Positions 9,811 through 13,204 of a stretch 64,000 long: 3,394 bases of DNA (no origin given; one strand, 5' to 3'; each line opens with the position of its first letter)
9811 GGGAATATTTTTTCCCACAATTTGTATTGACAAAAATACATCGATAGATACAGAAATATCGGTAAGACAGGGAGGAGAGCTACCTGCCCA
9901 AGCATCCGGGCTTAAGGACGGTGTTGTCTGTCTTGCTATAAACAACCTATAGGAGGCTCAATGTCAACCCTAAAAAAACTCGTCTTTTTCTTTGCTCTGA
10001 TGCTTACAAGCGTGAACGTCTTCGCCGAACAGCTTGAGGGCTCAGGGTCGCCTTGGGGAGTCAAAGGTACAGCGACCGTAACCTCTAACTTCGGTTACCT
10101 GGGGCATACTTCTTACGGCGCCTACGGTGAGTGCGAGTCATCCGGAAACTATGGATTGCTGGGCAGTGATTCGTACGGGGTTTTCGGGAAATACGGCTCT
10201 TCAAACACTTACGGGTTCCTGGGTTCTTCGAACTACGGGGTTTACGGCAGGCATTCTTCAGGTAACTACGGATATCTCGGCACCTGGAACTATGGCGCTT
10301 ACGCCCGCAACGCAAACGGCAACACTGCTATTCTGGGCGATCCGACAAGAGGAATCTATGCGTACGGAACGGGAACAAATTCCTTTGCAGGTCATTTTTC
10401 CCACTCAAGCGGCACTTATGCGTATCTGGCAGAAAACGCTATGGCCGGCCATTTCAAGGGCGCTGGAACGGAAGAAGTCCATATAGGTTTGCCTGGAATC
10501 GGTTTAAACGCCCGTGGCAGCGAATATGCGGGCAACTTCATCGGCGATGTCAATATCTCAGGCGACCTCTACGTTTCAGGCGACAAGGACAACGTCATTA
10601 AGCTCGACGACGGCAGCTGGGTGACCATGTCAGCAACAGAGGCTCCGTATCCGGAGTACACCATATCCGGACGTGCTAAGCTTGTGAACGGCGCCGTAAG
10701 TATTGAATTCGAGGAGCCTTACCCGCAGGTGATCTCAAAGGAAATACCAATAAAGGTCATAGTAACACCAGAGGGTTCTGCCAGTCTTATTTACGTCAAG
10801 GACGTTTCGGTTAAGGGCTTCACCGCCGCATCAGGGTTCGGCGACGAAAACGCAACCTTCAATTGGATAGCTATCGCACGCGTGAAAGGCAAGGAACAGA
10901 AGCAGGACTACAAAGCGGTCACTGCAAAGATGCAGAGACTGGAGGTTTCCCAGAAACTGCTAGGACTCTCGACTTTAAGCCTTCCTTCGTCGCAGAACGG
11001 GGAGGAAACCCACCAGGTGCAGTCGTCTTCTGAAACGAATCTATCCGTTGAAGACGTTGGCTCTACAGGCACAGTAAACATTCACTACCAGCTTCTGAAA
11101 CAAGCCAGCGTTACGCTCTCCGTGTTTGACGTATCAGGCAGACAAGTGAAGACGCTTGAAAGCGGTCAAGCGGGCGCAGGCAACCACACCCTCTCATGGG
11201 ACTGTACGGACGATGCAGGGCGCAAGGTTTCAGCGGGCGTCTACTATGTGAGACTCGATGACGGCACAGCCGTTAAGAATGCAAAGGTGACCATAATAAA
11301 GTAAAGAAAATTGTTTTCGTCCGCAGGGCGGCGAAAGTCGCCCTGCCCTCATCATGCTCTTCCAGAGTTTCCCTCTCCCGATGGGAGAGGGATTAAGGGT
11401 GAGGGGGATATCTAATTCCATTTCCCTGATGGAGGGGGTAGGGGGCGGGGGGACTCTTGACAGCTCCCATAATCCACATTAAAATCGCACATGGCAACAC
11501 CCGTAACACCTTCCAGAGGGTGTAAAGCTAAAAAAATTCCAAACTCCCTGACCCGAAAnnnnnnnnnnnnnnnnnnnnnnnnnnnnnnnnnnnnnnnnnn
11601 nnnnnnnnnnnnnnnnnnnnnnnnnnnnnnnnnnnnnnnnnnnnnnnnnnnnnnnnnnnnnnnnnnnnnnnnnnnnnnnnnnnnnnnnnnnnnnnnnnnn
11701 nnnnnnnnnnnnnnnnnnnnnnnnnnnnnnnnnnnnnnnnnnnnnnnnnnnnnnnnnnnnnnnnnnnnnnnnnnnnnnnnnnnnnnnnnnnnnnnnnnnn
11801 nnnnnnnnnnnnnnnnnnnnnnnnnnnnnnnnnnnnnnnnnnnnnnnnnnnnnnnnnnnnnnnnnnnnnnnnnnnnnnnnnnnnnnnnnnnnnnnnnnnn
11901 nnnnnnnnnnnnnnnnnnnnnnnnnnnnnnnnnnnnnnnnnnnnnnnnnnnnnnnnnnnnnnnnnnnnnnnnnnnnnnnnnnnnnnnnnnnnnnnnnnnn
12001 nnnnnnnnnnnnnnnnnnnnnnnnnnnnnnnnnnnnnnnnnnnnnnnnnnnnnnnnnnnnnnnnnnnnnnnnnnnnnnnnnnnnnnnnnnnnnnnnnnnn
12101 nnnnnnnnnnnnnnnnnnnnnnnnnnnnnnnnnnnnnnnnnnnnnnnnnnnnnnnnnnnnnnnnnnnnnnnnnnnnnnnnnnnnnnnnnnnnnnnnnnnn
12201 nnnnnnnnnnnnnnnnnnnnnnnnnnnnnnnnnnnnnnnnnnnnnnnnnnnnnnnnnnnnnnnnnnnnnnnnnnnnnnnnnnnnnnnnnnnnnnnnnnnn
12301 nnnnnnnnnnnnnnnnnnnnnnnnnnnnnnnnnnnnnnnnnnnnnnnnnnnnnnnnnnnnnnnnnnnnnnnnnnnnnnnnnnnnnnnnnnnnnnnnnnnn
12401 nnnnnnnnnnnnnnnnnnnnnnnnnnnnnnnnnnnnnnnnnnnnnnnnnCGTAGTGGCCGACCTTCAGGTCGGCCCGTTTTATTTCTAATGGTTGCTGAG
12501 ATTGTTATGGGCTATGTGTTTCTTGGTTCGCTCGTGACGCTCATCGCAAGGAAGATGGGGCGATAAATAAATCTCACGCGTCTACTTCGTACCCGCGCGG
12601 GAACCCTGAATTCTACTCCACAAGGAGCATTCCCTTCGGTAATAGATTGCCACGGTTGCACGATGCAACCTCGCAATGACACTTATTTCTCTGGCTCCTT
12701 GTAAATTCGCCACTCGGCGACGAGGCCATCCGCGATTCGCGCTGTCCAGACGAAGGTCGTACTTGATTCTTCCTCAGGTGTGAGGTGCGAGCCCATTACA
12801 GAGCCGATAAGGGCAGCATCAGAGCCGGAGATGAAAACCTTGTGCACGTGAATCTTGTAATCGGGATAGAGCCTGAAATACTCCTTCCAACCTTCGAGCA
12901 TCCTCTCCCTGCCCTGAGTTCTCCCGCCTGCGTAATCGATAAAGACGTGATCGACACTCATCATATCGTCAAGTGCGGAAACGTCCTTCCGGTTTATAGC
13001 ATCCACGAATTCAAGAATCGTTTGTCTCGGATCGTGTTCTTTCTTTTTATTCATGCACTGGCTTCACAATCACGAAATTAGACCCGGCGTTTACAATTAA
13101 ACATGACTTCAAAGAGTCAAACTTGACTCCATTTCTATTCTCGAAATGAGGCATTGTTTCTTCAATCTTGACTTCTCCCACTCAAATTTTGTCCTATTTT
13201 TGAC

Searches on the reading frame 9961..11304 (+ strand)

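Call 10: search_protein_families(library=pfam, proteins=[window:9961-11304:+])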
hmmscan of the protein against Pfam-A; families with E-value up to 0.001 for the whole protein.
window:9961-11304:+ (447 aa): 2 families
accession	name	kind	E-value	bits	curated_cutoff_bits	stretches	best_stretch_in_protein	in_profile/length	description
PF13860.13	FlgD_ig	-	1.8e-12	47.5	27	1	368-432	8-73/79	FlgD Ig-like domain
PF18962.6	Por_Secre_tail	-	0.00021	21.9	27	1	369-445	7-75/75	Secretion system C-terminal sorting domain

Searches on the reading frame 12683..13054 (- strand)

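Call 61: search_protein_families(library=pfam, proteins=[window:12683-13054:-], max_evalue=0.0001)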
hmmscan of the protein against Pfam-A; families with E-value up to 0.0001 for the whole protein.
window:12683-13054:- (123 aa): 4 families
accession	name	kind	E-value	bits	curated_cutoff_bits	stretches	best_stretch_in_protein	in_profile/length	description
PF12680.13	SnoaL_2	-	9.1e-16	58.8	27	1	15-115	3-102/102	SnoaL-like domain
PF14534.12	DUF4440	-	1.1e-09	39.2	25.2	1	14-103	6-98/107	Domain of unknown function (DUF4440)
PF07366.18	SnoaL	-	2.3e-07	31.1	28.4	1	13-91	3-82/126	SnoaL-like polyketide cyclase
PF13474.12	SnoaL_3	-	2.5e-05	25.1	22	1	10-77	2-70/121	SnoaL-like domain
